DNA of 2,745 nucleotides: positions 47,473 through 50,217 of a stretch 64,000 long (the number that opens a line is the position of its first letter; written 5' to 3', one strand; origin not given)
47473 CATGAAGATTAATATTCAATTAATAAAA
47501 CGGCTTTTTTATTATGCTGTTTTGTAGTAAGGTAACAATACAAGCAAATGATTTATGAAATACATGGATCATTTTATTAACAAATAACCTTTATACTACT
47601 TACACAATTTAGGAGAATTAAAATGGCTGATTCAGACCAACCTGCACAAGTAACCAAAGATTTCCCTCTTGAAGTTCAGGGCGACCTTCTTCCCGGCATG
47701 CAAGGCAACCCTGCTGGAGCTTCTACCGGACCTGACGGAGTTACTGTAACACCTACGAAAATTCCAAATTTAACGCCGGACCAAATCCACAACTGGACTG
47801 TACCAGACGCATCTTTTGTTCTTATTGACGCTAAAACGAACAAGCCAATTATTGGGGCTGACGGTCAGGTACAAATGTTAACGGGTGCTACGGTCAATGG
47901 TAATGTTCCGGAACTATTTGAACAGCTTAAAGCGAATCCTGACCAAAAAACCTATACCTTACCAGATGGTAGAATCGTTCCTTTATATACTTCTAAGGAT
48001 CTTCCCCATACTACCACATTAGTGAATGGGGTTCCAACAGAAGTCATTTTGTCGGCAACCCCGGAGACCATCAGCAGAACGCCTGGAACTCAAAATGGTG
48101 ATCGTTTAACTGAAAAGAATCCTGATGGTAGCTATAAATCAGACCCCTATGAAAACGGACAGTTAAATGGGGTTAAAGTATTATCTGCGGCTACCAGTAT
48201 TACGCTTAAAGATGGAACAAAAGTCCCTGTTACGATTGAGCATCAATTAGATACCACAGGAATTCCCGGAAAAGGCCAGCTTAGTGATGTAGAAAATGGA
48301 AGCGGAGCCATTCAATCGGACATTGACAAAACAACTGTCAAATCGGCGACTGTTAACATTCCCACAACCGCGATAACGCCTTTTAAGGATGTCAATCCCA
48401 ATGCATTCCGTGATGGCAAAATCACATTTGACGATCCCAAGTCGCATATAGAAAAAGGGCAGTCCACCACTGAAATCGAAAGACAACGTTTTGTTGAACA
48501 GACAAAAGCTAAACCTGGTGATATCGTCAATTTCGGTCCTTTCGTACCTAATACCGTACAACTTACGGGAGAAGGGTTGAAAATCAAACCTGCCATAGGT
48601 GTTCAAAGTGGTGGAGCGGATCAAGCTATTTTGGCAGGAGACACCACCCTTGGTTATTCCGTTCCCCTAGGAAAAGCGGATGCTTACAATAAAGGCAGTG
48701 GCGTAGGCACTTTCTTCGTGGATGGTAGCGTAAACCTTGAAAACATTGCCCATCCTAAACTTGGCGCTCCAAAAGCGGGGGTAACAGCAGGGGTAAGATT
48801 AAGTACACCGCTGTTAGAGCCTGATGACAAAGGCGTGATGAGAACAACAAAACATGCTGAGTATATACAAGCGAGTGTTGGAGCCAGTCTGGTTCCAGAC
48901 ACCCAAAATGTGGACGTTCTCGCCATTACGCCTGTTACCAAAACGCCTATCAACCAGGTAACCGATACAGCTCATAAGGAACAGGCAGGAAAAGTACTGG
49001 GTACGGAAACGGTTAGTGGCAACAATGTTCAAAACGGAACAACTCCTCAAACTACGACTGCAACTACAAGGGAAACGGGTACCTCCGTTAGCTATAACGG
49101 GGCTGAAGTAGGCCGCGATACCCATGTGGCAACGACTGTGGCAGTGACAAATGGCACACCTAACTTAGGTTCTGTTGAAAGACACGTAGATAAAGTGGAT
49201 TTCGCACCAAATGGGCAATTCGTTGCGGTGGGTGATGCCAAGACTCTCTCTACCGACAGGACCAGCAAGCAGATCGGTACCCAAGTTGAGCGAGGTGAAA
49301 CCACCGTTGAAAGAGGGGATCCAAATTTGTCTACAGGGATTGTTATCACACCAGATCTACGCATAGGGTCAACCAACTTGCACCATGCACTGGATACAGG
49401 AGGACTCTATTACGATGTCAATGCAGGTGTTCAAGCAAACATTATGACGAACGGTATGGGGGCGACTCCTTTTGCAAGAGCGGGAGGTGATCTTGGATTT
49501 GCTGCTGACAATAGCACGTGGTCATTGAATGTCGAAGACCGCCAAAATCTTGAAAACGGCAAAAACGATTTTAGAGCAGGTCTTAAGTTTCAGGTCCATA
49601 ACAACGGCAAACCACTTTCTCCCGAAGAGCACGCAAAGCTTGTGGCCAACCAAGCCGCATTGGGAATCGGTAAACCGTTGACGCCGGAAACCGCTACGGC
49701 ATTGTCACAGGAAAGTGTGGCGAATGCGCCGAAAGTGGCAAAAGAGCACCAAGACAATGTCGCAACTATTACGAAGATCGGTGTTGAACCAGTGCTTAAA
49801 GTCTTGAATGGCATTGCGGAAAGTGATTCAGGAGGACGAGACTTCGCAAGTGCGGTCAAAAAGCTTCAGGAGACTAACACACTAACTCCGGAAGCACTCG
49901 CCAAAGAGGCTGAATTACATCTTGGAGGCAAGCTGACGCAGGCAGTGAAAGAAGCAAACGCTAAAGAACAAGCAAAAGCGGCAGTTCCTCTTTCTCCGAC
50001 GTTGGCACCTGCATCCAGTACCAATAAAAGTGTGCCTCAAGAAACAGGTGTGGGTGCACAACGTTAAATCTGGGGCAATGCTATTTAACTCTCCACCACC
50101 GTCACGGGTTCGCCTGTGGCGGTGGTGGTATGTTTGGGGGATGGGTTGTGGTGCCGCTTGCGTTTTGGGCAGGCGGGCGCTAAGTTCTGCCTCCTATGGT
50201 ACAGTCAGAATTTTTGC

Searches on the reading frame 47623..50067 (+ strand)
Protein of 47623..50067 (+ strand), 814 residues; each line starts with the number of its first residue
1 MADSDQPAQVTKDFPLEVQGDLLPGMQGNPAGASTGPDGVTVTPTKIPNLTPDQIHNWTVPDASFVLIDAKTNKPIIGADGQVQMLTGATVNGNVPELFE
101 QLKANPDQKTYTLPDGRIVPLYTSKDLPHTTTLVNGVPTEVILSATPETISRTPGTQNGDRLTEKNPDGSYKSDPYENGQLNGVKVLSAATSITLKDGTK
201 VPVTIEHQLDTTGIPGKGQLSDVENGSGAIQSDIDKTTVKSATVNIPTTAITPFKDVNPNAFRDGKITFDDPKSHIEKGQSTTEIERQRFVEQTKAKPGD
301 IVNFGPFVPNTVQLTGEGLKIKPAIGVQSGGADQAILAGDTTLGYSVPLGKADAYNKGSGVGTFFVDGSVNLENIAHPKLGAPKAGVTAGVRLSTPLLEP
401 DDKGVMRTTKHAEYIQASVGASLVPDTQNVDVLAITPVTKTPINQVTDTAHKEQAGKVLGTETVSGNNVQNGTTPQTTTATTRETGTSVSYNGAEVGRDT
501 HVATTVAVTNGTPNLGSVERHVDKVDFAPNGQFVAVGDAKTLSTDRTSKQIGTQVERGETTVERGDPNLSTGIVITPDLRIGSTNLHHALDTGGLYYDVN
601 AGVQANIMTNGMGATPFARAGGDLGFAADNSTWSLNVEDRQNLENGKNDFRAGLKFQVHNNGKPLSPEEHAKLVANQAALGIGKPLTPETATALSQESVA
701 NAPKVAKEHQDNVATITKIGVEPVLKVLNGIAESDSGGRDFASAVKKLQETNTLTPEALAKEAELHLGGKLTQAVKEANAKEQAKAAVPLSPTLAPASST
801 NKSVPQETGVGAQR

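Call 98: search_solved_structures(query=window:47623-50067:+, max_evalue=0.00001)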
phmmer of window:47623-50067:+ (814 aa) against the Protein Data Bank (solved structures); distinct sequences matched with E-value up to 0.00001: 0.
